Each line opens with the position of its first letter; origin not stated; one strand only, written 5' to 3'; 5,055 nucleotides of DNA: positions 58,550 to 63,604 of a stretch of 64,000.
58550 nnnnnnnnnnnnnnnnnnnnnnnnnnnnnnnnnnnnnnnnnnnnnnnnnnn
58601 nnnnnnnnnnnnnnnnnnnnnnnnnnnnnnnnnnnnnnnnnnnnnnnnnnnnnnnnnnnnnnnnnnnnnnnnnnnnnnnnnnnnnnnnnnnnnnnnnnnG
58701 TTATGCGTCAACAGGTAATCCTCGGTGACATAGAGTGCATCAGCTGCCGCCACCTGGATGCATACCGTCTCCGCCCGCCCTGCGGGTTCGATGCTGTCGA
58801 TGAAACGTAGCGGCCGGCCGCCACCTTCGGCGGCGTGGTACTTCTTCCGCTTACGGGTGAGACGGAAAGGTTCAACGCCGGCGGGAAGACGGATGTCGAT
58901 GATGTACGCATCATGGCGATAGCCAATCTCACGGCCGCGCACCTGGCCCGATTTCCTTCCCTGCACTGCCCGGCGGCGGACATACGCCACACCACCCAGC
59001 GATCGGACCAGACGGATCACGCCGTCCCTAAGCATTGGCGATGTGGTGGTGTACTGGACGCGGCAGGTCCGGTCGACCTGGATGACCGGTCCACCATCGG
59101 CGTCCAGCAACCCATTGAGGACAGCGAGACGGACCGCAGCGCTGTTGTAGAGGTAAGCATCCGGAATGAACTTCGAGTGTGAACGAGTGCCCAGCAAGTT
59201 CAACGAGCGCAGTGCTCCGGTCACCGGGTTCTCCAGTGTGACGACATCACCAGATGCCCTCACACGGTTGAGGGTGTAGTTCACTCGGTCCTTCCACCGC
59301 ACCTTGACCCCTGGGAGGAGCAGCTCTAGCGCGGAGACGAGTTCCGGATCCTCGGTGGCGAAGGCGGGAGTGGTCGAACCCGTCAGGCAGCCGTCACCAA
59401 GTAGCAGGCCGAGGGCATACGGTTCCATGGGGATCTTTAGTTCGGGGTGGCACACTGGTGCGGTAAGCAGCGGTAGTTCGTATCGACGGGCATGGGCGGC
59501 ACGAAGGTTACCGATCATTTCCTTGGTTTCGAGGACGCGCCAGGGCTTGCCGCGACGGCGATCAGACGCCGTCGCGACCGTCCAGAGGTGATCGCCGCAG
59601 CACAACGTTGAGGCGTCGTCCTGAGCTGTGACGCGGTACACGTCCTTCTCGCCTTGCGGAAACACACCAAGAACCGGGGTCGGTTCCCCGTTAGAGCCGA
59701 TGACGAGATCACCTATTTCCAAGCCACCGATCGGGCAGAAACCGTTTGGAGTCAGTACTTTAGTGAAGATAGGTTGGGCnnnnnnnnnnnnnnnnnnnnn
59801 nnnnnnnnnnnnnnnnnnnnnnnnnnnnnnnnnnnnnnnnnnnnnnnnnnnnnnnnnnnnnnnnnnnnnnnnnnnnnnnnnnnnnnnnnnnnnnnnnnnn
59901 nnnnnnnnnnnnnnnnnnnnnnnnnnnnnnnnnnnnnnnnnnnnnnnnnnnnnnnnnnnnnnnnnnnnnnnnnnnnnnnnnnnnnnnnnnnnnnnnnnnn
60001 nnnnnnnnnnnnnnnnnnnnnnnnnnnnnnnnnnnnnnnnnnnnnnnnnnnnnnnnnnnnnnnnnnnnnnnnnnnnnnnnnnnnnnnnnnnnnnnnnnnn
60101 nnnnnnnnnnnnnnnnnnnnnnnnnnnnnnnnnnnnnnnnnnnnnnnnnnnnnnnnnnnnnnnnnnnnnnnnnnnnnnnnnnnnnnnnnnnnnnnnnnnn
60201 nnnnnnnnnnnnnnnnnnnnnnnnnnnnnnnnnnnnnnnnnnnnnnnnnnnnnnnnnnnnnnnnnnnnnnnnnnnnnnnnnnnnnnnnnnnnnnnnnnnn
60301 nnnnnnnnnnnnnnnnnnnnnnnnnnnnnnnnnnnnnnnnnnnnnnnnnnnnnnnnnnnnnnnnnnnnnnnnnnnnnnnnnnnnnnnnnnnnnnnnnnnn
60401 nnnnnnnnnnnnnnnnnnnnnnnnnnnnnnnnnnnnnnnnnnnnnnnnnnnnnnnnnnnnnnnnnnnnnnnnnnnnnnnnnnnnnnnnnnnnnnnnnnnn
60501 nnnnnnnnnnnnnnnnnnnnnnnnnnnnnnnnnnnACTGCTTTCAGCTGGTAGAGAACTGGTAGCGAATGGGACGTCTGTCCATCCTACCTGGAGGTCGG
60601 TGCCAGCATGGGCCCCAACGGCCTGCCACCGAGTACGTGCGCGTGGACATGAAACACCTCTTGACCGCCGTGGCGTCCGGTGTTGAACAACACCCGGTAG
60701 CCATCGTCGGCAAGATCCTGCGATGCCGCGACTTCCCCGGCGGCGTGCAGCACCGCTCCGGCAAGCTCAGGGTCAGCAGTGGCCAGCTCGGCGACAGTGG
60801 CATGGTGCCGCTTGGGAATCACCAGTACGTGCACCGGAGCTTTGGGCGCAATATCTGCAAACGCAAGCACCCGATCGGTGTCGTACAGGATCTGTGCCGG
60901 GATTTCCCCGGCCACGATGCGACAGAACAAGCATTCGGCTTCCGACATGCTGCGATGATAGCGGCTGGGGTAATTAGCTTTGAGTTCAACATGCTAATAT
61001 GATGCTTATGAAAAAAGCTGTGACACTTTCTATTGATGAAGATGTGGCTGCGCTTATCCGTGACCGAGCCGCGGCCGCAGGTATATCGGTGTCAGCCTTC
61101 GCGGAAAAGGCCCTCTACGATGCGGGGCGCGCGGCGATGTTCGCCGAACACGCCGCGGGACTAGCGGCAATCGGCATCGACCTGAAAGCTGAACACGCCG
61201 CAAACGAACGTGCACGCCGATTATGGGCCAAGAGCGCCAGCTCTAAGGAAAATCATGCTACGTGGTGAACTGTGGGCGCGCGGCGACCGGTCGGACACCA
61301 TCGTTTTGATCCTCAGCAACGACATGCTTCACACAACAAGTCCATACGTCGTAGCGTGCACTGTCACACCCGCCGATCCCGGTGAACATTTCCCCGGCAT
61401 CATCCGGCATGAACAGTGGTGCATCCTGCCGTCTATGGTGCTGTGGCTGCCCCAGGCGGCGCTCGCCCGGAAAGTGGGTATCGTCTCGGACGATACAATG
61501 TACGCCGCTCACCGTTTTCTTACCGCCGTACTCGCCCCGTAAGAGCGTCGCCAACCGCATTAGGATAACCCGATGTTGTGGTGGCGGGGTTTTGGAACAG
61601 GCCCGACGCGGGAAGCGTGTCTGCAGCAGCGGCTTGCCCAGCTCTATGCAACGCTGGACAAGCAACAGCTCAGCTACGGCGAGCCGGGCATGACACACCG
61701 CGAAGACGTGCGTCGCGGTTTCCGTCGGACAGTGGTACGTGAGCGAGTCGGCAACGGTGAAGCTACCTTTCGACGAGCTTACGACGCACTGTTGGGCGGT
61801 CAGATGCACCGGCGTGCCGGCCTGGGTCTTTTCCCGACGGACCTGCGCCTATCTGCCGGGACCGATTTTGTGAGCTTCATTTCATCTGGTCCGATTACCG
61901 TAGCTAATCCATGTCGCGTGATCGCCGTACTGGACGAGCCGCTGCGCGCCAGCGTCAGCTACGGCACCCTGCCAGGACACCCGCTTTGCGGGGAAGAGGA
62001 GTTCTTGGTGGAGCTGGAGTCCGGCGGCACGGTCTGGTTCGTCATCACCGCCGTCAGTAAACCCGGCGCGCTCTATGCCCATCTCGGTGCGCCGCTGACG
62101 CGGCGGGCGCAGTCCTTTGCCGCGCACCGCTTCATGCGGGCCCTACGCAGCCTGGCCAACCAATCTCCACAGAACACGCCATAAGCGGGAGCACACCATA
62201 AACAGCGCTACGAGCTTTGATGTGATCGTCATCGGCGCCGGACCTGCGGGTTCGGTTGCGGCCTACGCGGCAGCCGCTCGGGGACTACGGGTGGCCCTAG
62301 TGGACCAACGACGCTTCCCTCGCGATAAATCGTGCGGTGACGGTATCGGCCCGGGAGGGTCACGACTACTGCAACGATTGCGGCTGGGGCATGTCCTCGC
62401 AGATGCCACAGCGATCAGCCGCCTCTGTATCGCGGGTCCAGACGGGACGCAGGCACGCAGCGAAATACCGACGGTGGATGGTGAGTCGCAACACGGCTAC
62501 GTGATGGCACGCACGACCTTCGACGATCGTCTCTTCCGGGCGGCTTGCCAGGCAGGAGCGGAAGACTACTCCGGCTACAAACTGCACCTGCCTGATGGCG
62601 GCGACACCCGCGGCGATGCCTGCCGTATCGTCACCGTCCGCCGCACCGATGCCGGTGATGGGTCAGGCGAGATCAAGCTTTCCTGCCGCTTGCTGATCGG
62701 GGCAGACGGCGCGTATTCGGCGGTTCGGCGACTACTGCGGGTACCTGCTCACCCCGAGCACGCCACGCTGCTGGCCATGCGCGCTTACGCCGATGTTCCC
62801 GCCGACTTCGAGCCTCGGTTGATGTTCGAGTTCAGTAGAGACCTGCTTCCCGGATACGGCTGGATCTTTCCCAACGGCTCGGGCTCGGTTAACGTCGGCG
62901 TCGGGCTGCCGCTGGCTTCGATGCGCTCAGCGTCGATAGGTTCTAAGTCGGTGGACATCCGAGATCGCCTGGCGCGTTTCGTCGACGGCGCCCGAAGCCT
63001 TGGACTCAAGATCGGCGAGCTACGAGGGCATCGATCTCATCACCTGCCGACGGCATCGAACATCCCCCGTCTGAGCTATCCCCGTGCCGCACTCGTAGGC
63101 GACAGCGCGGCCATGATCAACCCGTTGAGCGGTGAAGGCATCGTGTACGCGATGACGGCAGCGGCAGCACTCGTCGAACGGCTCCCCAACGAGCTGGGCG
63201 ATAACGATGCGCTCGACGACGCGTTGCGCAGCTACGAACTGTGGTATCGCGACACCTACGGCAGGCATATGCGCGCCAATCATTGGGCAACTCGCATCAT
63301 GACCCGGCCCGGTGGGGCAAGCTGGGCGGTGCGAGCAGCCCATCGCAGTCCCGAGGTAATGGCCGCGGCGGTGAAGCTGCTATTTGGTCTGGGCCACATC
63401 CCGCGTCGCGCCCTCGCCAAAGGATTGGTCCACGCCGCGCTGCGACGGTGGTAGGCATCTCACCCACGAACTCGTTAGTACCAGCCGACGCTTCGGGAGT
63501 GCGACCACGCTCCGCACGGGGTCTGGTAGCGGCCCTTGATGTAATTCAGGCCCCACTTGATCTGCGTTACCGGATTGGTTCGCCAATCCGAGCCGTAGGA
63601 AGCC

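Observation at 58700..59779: phoH carries a 360-aa intein with a class-3-like signature and a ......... endonuclease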

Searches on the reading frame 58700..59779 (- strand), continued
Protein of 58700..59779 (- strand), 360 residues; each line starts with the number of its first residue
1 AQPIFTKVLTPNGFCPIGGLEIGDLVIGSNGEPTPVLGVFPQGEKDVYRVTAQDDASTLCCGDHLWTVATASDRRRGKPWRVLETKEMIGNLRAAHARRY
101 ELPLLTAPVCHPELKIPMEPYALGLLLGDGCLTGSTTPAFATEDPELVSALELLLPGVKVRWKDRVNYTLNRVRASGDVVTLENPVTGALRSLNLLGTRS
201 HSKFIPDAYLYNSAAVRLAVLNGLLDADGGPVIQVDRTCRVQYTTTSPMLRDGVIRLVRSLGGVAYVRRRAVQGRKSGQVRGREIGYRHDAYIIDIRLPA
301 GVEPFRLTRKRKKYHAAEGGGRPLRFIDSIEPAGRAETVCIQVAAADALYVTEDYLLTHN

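Call 54: search_dna_similar(query=window:58700-59779:-, collection=phages, mode=protein, max_rows=30, max_evalue=0.00001)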
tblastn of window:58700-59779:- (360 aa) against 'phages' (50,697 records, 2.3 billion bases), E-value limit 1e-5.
Records with a match: 591; places in all: 637; records where one place covers at least 80% of the query: 550.
Best place of each record, by identity: <60% 591.
By first word of the organism name: Mycobacterium 284; Vibrio 54; Stx2a-converting 49; Klebsiella 23; Pseudomonas 21; Aeromonas 19; Gordonia 14; Enterococcus 14; Escherichia 12; Salmonella 10; and 39 more.
By host as written in the record: Mycobacterium smegmatis mc2 155 220; - 107; Mycobacterium smegmatis mc#155 32; Klebsiella pneumoniae 15; Gordonia terrae 3612 10; Pseudomonas aeruginosa 9; Mycobacterium smegmatis mc2155 9; Aeromonas hydrophila 9; and 112 more.
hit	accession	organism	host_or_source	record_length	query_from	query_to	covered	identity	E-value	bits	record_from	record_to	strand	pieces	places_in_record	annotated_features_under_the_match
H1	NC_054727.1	Mycobacterium phage Phrappuccino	Mycobacterium smegmatis mc#155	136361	1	360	100%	40.8%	1e-53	196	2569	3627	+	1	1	2: DarB-like antirestriction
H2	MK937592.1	Mycobacterium phage Phrappuccino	Mycobacterium smegmatis mc#155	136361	1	360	100%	40.8%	1e-53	196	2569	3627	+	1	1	2: terminase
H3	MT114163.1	Mycobacterium phage Settecandela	Mycobacterium smegmatis mc#155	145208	1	360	100%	40.8%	1e-53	196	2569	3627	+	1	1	2: terminase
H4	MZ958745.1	Mycobacterium phage Pinkcreek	Mycobacterium smegmatis ATCC 607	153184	1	360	100%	38.8%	4e-48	180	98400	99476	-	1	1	172: DNA helicase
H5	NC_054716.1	Mycobacterium phage Cane17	Mycobacterium smegmatis mc2 155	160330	1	360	100%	38.6%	3e-48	180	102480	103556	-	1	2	179: DarB-like antirestriction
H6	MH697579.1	Mycobacterium phage Cane17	Mycobacterium smegmatis mc2 155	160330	1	360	100%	38.6%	3e-48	180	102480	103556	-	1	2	179: DNA helicase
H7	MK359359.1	Mycobacterium phage Colt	Mycobacterium smegmatis mc2 155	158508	1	360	100%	38.6%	3e-48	180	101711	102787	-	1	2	179: DNA helicase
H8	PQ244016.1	Mycobacterium phage Blubba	Mycobacterium smegmatis mc2 155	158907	1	360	100%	38.6%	3e-48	180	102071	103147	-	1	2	177: DNA helicase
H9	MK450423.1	Mycobacterium phage Stubby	Mycobacterium smegmatis mc2 155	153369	1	360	100%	38.6%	3e-48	180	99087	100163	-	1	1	173: DNA helicase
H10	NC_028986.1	Mycobacterium phage Alice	Mycobacterium smegmatis mc2 155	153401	1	360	100%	38.6%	3e-48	180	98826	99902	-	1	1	175: DarB-like antirestriction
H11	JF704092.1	Mycobacterium phage Alice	Mycobacterium smegmatis mc2 155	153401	1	360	100%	38.6%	3e-48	180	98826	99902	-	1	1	175: DNA helicase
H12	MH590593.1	Mycobacterium phage Rabinovish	Mycobacterium smegmatis mc2 155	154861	1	360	100%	38.6%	3e-48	180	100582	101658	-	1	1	182: DNA helicase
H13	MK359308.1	Mycobacterium phage Shaqnato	Mycobacterium smegmatis mc2 155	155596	1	360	100%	38.6%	3e-48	180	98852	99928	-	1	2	180: DNA helicase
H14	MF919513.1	Mycobacterium phage Koguma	Mycobacterium smegmatis mc2 155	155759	1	360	100%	38.6%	3e-48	180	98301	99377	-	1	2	DNA helicase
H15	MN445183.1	Salmonella phage vB_SalM_SA002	Salmonella enterica subsp. enterica ...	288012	1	360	100%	36.3%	4e-46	174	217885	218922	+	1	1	putative RAD2/SF2 helicase 2 | putative RAD2/SF2 helicase 1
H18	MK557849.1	Caudovirales GX15bay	mangrove soil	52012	7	360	98%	36.0%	1e-43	167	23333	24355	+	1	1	PhoH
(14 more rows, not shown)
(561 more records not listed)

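Call 55: get_annotated_region(hit=H18, flank=1500)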
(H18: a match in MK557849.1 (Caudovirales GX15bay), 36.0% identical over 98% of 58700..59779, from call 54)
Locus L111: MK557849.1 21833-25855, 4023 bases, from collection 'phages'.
description: Caudovirales GX15bay, complete genome.
organism: Caudovirales GX15bay (NCBI taxid 2530034)
taxonomy: Viruses; Duplodnaviria; Heunggongvirae; Uroviricota; Caudoviricetes
host: -; source: mangrove soil; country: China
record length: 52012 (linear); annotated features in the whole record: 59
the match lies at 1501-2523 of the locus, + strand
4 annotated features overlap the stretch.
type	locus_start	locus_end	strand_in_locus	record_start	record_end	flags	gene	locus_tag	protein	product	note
CDS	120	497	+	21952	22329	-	-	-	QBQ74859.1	hypothetical protein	-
CDS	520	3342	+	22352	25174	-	-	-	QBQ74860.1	PhoH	-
CDS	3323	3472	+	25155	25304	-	-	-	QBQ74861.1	hypothetical protein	-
CDS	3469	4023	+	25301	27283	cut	-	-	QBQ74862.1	portal protein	-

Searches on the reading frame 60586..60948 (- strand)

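Call 48: search_protein_families(library=pfam, proteins=[window:60586-60948:-], max_evalue=0.00001)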
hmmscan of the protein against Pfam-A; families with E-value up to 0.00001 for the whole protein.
window:60586-60948:- (120 aa): 2 families
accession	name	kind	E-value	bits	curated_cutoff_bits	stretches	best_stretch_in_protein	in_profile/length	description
PF01230.28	HIT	-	9.5e-27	94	21.5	1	14-110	2-97/98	HIT domain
PF11969.13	DcpS_C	-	1.8e-21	77.1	24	1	5-107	1-101/114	Scavenger mRNA decapping enzyme C-term binding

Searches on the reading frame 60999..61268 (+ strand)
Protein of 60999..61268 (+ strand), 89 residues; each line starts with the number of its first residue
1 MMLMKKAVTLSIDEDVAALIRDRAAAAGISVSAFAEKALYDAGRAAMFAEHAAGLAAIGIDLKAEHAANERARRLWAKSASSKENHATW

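Call 51: search_protein_families(library=pfam, proteins=[window:60999-61268:+], max_evalue=0.01)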
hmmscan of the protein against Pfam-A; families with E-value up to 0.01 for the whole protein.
window:60999-61268:+ (89 aa): 3 families
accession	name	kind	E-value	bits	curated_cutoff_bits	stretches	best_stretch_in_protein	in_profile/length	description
PF07362.18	CcdA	-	0.0016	19.2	22.4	1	5-45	1-37/71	Post-segregation antitoxin CcdA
PF19891.5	DUF6364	-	0.0029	18.5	27.3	1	4-40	1-37/70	Family of unknown function (DUF6364)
PF01402.27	RHH_1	-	0.0031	17.8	20.5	1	8-34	2-28/39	Ribbon-helix-helix protein, copG family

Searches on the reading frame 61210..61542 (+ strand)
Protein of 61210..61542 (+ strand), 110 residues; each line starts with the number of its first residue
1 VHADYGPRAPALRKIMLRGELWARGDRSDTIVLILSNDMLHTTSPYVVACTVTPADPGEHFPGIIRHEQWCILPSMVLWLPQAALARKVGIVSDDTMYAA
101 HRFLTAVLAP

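Call 51: search_protein_families(library=pfam, proteins=[window:61210-61542:+], max_evalue=0.01)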
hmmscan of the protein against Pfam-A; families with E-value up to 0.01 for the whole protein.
window:61210-61542:+ (110 aa): 1 family
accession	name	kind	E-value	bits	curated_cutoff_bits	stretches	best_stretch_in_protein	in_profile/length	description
PF02452.23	PemK_toxin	-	0.0022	18.6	23.1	1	31-107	23-108/109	PemK-like, MazF-like toxin of type II toxin-antitoxin system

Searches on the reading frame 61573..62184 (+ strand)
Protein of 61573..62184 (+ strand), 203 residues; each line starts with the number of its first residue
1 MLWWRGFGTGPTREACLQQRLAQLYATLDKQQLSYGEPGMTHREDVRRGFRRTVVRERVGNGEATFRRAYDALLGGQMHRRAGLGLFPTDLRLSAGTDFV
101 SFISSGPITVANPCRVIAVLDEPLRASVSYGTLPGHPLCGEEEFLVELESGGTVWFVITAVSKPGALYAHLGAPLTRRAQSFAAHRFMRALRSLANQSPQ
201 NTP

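Call 48: search_protein_families(library=pfam, proteins=[window:61573-62184:+], max_evalue=0.00001)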
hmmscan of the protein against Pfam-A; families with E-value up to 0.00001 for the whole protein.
window:61573-62184:+ (203 aa): 1 family
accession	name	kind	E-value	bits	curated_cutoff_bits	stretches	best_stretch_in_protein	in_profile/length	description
PF09348.15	DUF1990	-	2.3e-42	145.2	23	1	35-190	2-157/157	Domain of unknown function (DUF1990)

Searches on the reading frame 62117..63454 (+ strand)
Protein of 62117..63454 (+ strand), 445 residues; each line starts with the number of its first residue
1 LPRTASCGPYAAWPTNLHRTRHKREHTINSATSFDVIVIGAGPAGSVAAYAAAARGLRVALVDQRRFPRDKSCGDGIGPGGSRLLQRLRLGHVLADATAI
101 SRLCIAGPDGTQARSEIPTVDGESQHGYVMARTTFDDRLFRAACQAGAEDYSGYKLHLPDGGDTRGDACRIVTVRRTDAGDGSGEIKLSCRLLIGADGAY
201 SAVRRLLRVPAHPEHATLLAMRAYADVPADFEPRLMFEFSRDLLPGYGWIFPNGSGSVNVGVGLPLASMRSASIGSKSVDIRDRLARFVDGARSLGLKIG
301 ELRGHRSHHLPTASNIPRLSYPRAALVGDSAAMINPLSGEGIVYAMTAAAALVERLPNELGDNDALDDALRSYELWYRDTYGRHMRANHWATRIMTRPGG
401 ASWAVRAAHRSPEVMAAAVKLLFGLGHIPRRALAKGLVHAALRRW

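Call 48: search_protein_families(library=pfam, proteins=[window:62117-63454:+], max_evalue=0.00001)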
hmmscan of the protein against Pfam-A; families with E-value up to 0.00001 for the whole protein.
window:62117-63454:+ (445 aa): 8 families
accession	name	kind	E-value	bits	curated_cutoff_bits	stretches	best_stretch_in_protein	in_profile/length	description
PF01494.25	FAD_binding_3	-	1.6e-16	61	22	1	34-374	2-335/349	FAD binding domain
PF01266.30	DAO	-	1e-07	32.2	27.9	1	35-69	1-35/353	FAD dependent oxidoreductase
PF00890.30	FAD_binding_2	-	3.5e-07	30.2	20.4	1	35-64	1-30/414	FAD binding domain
PF12831.13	FAD_oxidored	-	3.7e-07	30.2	27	1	35-67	1-33/416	FAD dependent oxidoreductase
PF01134.28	GIDA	-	1.3e-06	28.2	22.1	1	35-64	1-30/391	Glucose inhibited division protein A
PF13450.12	NAD_binding_8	-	2.7e-06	28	21.9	1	38-66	1-29/68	NAD(P)-binding Rossmann-like domain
PF03486.20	HI0933_like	-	4.5e-06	26.7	50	1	34-71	1-38/244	HI0933-like protein Rossmann domain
PF07992.20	Pyr_redox_2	-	4.7e-06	26.7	26.1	1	34-68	1-36/291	Pyridine nucleotide-disulphide oxidoreductase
